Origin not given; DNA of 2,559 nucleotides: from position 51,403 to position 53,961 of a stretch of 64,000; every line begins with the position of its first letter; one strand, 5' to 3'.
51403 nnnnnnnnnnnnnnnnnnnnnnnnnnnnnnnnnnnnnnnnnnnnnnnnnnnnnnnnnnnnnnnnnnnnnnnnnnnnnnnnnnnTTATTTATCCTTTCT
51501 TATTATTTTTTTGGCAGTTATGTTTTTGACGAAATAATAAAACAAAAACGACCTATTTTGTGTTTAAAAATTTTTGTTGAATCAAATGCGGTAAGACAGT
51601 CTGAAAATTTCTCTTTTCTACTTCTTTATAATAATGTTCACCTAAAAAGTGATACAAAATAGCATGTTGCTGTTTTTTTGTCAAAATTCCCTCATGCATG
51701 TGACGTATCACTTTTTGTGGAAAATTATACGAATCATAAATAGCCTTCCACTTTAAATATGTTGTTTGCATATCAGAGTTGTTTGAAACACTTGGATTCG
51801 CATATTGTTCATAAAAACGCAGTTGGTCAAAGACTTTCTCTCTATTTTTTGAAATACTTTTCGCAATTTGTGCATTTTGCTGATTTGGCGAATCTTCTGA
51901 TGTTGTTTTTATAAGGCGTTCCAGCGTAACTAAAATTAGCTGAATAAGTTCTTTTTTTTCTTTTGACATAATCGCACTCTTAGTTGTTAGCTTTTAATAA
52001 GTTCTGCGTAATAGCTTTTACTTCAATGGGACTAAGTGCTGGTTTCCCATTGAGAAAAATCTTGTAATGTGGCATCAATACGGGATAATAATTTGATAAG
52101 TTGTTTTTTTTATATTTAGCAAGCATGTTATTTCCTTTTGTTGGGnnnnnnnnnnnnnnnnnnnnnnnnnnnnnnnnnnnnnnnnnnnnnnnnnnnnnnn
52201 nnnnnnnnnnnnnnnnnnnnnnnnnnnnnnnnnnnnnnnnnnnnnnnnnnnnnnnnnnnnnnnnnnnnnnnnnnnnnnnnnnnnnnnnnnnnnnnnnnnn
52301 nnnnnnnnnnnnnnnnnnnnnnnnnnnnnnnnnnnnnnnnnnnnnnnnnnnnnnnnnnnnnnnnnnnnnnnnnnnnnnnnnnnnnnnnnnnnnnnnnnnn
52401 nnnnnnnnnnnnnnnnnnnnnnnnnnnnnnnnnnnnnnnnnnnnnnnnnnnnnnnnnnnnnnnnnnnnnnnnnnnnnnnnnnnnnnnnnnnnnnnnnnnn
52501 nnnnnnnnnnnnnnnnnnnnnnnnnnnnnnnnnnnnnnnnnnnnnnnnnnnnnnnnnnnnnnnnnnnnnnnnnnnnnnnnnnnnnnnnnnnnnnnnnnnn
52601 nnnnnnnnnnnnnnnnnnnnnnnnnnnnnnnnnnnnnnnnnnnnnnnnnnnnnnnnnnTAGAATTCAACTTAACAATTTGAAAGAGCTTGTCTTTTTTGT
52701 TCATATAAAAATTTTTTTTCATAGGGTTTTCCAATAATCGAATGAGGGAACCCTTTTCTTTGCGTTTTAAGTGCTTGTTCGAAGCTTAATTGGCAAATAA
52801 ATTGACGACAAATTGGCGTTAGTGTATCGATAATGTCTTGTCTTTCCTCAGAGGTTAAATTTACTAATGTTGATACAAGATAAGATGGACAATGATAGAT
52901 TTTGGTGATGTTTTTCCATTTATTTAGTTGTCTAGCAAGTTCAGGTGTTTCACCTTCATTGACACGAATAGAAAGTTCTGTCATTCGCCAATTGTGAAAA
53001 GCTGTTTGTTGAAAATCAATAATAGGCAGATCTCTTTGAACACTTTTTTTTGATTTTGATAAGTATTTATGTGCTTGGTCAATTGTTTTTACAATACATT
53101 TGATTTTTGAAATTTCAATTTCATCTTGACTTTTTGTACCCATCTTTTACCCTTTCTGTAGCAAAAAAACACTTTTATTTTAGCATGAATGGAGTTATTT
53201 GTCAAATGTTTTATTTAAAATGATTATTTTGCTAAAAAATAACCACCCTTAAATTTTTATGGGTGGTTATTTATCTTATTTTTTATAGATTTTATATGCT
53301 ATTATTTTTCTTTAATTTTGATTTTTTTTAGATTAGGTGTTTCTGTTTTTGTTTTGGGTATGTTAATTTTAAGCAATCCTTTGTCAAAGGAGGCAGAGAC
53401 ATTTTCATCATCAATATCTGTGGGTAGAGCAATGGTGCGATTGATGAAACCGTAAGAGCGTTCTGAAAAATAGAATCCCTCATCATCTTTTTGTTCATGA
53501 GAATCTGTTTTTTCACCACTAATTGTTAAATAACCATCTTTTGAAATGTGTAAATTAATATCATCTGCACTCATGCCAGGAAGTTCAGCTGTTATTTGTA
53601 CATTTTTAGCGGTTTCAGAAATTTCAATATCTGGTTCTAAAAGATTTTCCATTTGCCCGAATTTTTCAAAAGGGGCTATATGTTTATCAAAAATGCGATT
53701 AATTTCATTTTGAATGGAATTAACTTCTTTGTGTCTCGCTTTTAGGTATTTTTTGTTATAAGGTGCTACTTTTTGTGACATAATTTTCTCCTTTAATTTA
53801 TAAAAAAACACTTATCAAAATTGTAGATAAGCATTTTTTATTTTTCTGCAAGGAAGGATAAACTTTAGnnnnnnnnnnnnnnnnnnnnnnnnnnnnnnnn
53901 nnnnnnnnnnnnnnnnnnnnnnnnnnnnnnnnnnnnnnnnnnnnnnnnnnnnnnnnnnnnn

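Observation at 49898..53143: Same-strand tandem array of six divergent paralogs plus a sORF, encoding an unrecognisable ~150-aa protein family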

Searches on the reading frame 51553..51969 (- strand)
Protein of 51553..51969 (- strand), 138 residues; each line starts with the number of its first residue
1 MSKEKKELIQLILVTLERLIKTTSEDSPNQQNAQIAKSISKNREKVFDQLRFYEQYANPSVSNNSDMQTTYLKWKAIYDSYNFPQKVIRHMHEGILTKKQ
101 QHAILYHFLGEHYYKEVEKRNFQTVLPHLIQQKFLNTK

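Call 3: search_protein_families(library=pfam, proteins=[window:51553-51969:-], max_evalue=1)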
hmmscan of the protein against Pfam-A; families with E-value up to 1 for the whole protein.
window:51553-51969:- (138 aa): 1 family
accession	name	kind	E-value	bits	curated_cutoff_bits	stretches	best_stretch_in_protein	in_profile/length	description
PF00637.26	Clathrin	-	0.11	12.6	29.6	1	4-93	18-108/143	Region in Clathrin and VPS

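Call 4: search_protein_families(library=ncbifam, proteins=[window:51553-51969:-], max_evalue=1)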
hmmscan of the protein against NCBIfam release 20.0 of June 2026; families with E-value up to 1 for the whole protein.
window:51553-51969:- (138 aa): 1 family
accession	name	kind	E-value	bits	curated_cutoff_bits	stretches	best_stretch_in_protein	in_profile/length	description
NF045620.1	Sfum_1244_fam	hypoth_equivalog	0.026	13.5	150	1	75-132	180-235/339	Sfum_1244 family protein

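Call 30: find_homologous_proteins(query=A4, max_evalue=0.01)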
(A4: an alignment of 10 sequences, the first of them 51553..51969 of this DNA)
Query A4 (10 sequences) (138 aa, profile of the alignment): 9 proteins with E <= 0.01 among 4897 candidates.
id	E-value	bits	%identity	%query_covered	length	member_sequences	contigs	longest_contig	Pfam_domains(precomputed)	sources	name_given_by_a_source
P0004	4.0e-44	168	99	100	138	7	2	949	-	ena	-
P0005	2.1e-37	146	-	-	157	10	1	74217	-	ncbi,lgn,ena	-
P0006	4.8e-37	145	48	100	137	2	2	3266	-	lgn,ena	-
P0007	3.3e-36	142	-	-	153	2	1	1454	-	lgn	-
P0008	1.1e-35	140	-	-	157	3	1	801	-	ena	-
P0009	3.6e-34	136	44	12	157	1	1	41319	-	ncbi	-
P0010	1.0e-28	118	19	80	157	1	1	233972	-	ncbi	-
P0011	1.8e-28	117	56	7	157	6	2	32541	-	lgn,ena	-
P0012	3.5e-28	116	21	67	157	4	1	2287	-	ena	-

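Call 32: find_encoding_contigs(protein=P0010, flank=10000, max_places=3)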
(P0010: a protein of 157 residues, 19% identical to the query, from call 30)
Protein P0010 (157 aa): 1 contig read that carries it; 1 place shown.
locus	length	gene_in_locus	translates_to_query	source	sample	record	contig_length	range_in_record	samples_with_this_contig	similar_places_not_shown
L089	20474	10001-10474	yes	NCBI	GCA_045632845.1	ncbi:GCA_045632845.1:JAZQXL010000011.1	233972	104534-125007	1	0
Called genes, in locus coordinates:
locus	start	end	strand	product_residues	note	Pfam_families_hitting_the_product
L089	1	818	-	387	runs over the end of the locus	PF01612:DNA_pol_A_exo1, PF00570:HRDC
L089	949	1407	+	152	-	PF08805:PilS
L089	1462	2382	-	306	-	PF00483:NTP_transferase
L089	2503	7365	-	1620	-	PF03797:Autotransporter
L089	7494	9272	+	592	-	PF00664:ABC_membrane, PF00005:ABC_tran, PF02463:SMC_N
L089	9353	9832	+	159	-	PF00011:HSP20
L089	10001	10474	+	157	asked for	-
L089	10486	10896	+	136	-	-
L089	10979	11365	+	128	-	-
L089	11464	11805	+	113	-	-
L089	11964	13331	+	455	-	PF00587:tRNA-synt_2b, PF03129:HGTP_anticodon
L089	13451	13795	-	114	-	-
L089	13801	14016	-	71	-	-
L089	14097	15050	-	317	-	PF02899:Phage_int_SAM_1, PF13102:Phage_int_SAM_5 (faint), PF13495:Phage_int_SAM_4 (weak), PF00589:Phage_integrase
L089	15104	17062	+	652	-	PF17764:PriA_3primeBD, PF00270:DEAD, PF04851:ResIII, PF18319:Zn_ribbon_PriA, PF00271:Helicase_C (weak), PF18074:PriA_C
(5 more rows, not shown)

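Call 33: find_encoding_contigs(protein=P0009, flank=10000, max_places=3)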
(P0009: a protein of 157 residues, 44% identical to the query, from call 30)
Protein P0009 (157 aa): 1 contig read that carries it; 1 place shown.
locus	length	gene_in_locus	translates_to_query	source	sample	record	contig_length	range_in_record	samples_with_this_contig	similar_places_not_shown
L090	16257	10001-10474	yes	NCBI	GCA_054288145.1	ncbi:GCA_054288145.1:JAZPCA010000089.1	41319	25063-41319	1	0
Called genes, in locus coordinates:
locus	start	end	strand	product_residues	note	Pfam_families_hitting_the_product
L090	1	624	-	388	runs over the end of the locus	PF01612:DNA_pol_A_exo1, PF00570:HRDC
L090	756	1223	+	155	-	PF08805:PilS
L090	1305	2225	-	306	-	PF00483:NTP_transferase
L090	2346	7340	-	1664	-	PF03797:Autotransporter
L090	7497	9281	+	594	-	PF00664:ABC_membrane, PF02463:SMC_N, PF00005:ABC_tran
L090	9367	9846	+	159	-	PF00011:HSP20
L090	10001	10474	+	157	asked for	-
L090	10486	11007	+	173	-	-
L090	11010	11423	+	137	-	-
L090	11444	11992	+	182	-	-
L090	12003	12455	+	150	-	-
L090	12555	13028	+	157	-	-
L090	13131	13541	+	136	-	-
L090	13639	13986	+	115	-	-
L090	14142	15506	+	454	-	PF00587:tRNA-synt_2b, PF03129:HGTP_anticodon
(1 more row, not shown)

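Call 46: search_protein_representatives(alignment_id=A5)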
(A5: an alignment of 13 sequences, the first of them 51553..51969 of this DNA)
Query: 13 sequences, 164 profile positions. Proteins with E-value up to 0.001 (for the whole library): 19; up to 1e-10: 14; up to 1e-30: 4. The best 19 are listed.
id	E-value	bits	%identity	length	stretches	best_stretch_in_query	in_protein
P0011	3.3e-54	199.6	-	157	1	1-164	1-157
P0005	8.3e-50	185.2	-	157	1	2-164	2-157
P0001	2.1e-41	157.9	-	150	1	1-162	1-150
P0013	1.1e-37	145.9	-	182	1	3-164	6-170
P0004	6.0e-30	120.7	-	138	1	1-162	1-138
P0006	3.3e-29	118.3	-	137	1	1-162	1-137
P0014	1.6e-28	116.0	-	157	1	1-135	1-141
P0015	2.2e-27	112.3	-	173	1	1-161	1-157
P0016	1.3e-14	70.7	-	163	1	6-149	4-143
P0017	1.4e-13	67.5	-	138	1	1-121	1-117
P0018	1.6e-13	67.2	-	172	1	1-162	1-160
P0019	1.0e-12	64.6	-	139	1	3-133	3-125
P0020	2.9e-12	63.2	-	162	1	80-164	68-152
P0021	2.2e-11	60.3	-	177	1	7-111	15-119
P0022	2.4e-06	43.9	-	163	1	6-135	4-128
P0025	5.8e-04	36.2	-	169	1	14-123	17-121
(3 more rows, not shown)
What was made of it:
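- On Polymorphic-toxin immunity proteins (orphan immunity cluster): The exhaustive search found nothing outside this family (call 46).
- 19 hits, 18 of them real, among 1.84 billion representatives (call 46). The family is confined to a handful of assemblies (call 46).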

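Call 57: find_encoding_contigs(protein=P0025, flank=10000, max_places=3)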
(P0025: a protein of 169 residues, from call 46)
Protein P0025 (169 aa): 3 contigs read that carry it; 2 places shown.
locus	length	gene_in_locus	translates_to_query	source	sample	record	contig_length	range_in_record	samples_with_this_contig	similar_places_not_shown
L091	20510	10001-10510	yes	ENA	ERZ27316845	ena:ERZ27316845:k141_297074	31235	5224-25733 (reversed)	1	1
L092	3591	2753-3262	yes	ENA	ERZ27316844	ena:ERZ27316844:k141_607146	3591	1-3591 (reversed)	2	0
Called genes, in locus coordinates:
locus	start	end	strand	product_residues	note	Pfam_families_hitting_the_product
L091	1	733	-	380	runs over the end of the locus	PF01612:DNA_pol_A_exo1, PF00570:HRDC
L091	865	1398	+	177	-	PF08805:PilS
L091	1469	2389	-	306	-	PF00483:NTP_transferase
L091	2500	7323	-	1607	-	PF03797:Autotransporter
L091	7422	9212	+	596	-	PF00664:ABC_membrane, PF02463:SMC_N, PF00005:ABC_tran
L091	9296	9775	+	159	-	PF00011:HSP20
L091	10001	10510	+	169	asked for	-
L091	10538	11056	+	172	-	-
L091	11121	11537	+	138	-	-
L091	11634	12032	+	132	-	-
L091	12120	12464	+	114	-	-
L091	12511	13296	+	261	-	PF02129:Peptidase_S15 (faint), PF12146:Hydrolase_4, PF20408:Abhydrolase_11 (faint), PF00561:Abhydrolase_1, PF12740:PETase (faint), PF00326:Peptidase_S9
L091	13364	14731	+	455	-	PF00587:tRNA-synt_2b, PF03129:HGTP_anticodon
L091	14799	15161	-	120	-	-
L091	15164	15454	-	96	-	-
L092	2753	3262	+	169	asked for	-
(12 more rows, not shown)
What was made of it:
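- A relative encodes an ankyrin-repeat protein (call 57).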

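Call 58: find_encoding_contigs(protein=P0020, flank=10000, max_places=3)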
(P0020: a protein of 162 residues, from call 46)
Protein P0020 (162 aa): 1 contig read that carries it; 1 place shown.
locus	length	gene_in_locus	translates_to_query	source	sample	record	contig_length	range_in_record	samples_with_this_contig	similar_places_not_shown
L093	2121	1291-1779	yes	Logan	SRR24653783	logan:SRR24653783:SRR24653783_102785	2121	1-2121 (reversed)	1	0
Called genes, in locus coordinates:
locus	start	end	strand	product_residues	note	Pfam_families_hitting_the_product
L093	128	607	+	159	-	PF00011:HSP20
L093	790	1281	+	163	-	-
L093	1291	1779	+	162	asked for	-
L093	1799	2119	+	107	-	?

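Call 66: search_protein_families(library=padloc, proteins=[window:51553-51969:-], max_evalue=0.1)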
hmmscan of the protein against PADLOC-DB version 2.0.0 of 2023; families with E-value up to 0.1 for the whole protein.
window:51553-51969:- (138 aa): 0 families

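Call 67: search_protein_families(library=phrogs, proteins=[window:51553-51969:-], max_evalue=0.1)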
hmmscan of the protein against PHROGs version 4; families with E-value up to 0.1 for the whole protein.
window:51553-51969:- (138 aa): 0 families

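Call 82: find_related_loci(query=A11, collection=metagenome_contigs, flank=8000)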
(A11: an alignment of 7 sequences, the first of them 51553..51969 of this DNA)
Query A11 (138 aa) in metagenome_contigs; peptide patterns used: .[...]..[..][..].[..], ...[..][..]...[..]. (x = any residue, [..] = any of these).
600 stretches matched a pattern, but none encodes a relative of the query by tblastn (E <= 1e-3).

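Call 85: find_related_loci(query=A11, collection=viral_contigs, flank=5000)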
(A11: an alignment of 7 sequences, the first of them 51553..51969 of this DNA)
Query A11 (138 aa) in viral_contigs; peptide patterns used: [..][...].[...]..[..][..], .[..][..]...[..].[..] (x = any residue, [..] = any of these).
37 stretches matched a pattern, but none encodes a relative of the query by tblastn (E <= 1e-3).

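Call 93: list_cluster_members(proteins=[P0005, P0027, P0010])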
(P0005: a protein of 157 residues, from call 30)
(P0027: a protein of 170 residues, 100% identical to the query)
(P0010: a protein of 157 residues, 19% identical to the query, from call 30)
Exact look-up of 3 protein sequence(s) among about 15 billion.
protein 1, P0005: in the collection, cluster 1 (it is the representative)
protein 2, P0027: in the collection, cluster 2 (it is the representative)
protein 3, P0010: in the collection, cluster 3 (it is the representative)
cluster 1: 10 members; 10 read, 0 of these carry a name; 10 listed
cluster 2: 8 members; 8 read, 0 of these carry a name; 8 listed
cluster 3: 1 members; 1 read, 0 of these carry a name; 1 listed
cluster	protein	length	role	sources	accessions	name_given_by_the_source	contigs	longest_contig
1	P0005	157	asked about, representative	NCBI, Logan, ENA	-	-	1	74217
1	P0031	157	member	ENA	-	-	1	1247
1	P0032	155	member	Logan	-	-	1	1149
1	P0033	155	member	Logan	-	-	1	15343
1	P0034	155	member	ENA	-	-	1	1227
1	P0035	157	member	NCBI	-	-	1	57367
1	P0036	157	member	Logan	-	-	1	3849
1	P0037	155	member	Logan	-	-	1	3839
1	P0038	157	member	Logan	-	-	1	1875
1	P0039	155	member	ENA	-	-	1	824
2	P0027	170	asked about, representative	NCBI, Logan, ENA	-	-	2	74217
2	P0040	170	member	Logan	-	-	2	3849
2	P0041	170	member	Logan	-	-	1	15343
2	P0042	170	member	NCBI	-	-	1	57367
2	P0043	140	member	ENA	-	-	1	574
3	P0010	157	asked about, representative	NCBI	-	-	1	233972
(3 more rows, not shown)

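Call 94: find_encoding_contigs(protein=P0005, flank=3000, max_places=6)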
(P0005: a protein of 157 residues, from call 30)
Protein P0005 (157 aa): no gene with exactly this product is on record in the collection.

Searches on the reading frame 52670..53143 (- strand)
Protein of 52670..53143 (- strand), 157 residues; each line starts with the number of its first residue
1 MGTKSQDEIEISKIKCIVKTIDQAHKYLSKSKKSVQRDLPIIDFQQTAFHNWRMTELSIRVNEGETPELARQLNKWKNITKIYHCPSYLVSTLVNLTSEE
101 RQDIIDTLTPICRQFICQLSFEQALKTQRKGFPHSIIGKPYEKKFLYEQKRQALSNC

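Call 3: search_protein_families(library=pfam, proteins=[window:52670-53143:-], max_evalue=1)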
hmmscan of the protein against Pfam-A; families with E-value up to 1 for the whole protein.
window:52670-53143:- (157 aa): 1 family
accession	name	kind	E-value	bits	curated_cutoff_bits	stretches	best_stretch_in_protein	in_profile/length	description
PF01698.23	SAM_LFY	-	0.2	12.1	25.2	1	88-113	28-53/80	Floricaula / Leafy protein SAM domain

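Call 4: search_protein_families(library=ncbifam, proteins=[window:52670-53143:-], max_evalue=1)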
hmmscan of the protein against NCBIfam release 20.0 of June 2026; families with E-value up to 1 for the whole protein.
window:52670-53143:- (157 aa): 1 family
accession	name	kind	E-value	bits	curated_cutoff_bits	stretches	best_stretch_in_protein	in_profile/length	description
NF041284.1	PrgO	equivalog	0.022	15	100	1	6-44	11-49/90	DNA segregation protein PrgO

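Call 22: find_related_loci(query=A3, collection=genome_contigs, flank=10000)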
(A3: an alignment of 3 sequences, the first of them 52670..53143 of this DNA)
Query A3 (157 aa) in genome_contigs; peptide patterns used: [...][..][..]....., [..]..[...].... (x = any residue, [..] = any of these).
302 stretches matched a pattern, but none encodes a relative of the query by tblastn (E <= 1e-3).
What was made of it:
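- Tried and rejected: No hit (call 22).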

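Call 52: predict_structure(alignment_id=A6)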
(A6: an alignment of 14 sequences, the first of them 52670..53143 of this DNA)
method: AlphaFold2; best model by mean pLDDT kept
length: 157 residues; sequences in the alignment: 14
mean_pLDDT: 79.6   pTM: 0.67
mean pLDDT of the five models: 79.6, 79.5, 79.4, 78.9, 78.2
residues with pLDDT >= 90: 69; 70-90: 45; 50-70: 25; < 50: 18
segments of 3 or more residues with pLDDT < 50: 131-144
pLDDT, mean of each block of 10 residues (from residue 1): 78 94 86 63 92 93 87 94 90 92 95 88 66 44 50 52
secondary structure, 60 per line:
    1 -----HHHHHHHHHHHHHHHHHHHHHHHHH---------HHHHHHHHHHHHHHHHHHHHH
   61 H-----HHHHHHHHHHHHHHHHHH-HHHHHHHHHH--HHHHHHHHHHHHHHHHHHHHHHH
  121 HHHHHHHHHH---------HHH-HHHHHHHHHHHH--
elements in order: H6-30 H40-61 H67-84 H86-95 H98-130 H144-155
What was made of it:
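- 52670..53143 (-): P6, 157 aa. Subfamily G6, central motif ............. AF2 pLDDT 79.6 and pTM 0.67, five to six helices (call 52).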

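Call 56: fold_search(model_id=the predicted structure, library=pdb)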
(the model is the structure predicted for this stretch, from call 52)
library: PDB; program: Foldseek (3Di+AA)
matches with E <= 10: 142; with E <= 0.001: 0
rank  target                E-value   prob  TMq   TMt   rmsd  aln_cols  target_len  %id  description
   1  2huj                  1.0e+00  0.14  0.22  0.26  12.7       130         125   12  Crystal structure of a protein of uknown function (NP_471338.1) from Listeria innocua at 1.74 A resolution (released 2006-08-08)
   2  3q84_A                1.1e+00  0.12  0.22  0.14  16.7       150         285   16  Crystal structure of human PACSIN 1 F-BAR domain (released 2012-02-22)
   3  2rld_C                1.4e+00  0.11  0.21  0.26  13.1       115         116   17  CRYSTAL STRUCTURE OF A PROTEIN WITH UNKNOWN FUNCTION FROM S23 RIBOSOMAL PROTEIN FAMILY (BT_0352) FROM BACTEROIDES THET (released 2007-10-30)
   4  7xgg_A                1.5e+00  0.16  0.27  0.26  19.7       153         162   12  Crystal structure of BCL-xL in complex with computationally designed inhibitor protein (released 2022-07-20)
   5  3m4b_A                1.7e+00  0.16  0.25  0.35  13.1       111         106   14  A Zn-mediated tetrahedral protein lattice cage (released 2011-01-12)
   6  2im8_B                1.7e+00  0.11  0.21  0.26  12.1       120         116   13  X-Ray Crystal Structure of Protein yppE from Bacillus subtilis. Northeast Structural Genomics Consortium Target SR213. (released 2006-10-17)
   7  7c1i_A                1.8e+00  0.20  0.29  0.36  13.1       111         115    8  Crystal structure of histidine-containing phosphotransfer protein B (HptB) from Pseudomonas aeruginosa PAO1 (released 2020-11-04)
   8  8hhl_A                2.0e+00  0.15  0.28  0.09  18.6       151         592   11  Cryo-EM structure of the Cas12m2-crRNA-target DNA full R-loop complex (released 2023-04-12)
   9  4po2_B                2.0e+00  0.08  0.22  0.17  19.2       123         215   19  Crystal Structure of the Stress-Inducible Human Heat Shock Protein HSP70 Substrate-Binding Domain in Complex with Pept (released 2014-08-20)
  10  5sv0_J                2.2e+00  0.10  0.22  0.17  22.1       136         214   10  Structure of the ExbB/ExbD complex from E. coli at pH 7.0 (released 2016-09-28)
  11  8dt0_A                2.3e+00  0.12  0.25  0.27  18.8       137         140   13  Scaffolding protein functional sites using deep learning (released 2022-08-10)
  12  7o3w_A                2.4e+00  0.11  0.26  0.20  21.1       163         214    8  Structural basis for VIPP1 oligomerization and maintenance of thylakoid membrane integrity (released 2021-06-30)
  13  7xge_A                2.4e+00  0.10  0.24  0.23  22.6       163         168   13  Crystal structure of MCL-1 in complex with computationally designed inhibitor protein (released 2022-07-20)
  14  5oqm_1                2.6e+00  0.13  0.26  0.10  21.0       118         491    9  STRUCTURE OF YEAST TRANSCRIPTION PRE-INITIATION COMPLEX WITH TFIIH AND CORE MEDIATOR (released 2018-05-09)
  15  8snb_6Q               2.6e+00  0.10  0.25  0.21  33.5       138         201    8  atomic model of sea urchin sperm doublet microtubule (48-nm periodicity) (released 2023-06-28)
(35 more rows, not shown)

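Call 66: search_protein_families(library=padloc, proteins=[window:52670-53143:-], max_evalue=0.1)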
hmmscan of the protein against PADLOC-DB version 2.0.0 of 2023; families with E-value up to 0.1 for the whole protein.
window:52670-53143:- (157 aa): 0 families

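Call 67: search_protein_families(library=phrogs, proteins=[window:52670-53143:-], max_evalue=0.1)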
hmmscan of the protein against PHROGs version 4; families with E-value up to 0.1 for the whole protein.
window:52670-53143:- (157 aa): 0 families

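Call 83: find_related_loci(query=A3, collection=metagenome_contigs, flank=8000)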
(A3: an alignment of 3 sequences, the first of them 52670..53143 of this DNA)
Query A3 (157 aa) in metagenome_contigs; peptide patterns used: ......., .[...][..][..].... (x = any residue, [..] = any of these).
600 stretches matched a pattern, but none encodes a relative of the query by tblastn (E <= 1e-3).
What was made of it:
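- Tried and rejected: No hit (calls 82, 83).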

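Call 84: find_related_loci(query=A3, collection=viral_contigs, flank=5000)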
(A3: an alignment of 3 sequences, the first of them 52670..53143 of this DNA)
Query A3 (157 aa) in viral_contigs; peptide patterns used: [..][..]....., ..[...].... (x = any residue, [..] = any of these).
207 stretches matched a pattern, but none encodes a relative of the query by tblastn (E <= 1e-3).
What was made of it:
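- On Phage or prophage proteins, including anti-defence: IMG/VR scans with the P6 and P4 profiles found nothing (calls 84, 85).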

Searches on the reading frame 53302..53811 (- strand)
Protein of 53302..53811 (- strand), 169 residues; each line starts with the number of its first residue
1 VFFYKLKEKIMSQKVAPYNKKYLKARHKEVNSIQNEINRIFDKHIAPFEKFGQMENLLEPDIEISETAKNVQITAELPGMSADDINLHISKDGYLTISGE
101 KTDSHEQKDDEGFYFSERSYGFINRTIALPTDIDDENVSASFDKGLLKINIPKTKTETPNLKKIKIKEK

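Call 3: search_protein_families(library=pfam, proteins=[window:53302-53811:-], max_evalue=1)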
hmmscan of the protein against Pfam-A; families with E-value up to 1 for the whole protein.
window:53302-53811:- (169 aa): 3 families
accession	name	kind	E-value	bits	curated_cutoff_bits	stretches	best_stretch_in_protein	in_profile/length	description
PF00011.27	HSP20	-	6.1e-20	71.7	20.8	1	64-167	2-102/102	Hsp20/alpha crystallin family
PF17886.7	ArsA_HSP20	-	0.00028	20.9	22.5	1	70-150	3-62/63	HSP20-like domain found in ArsA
PF18201.7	PIH1_CS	-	0.042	14.8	23.3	1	65-149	28-95/100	PIH1 CS-like domain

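Call 4: search_protein_families(library=ncbifam, proteins=[window:53302-53811:-], max_evalue=1)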
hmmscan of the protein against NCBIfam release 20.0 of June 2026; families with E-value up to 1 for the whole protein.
window:53302-53811:- (169 aa): 4 families
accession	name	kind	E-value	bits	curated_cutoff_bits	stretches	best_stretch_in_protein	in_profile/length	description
NF042420.1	Hsp18_Clos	equivalog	6e-22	78.3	195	1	17-167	6-147/147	heat shock protein Hsp18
NF041799.1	Hsp14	equivalog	5.9e-18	65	100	1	54-166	13-117/118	archaeal heat shock protein Hsp14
NF041800.1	Hsp20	equivalog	1.3e-15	57.4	140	1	55-166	69-161/162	archaeal heat shock protein Hsp20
NF008618.0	PRK11597.1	equivalog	0.0052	16.7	207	1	60-168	35-136/142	small heat shock chaperone IbpB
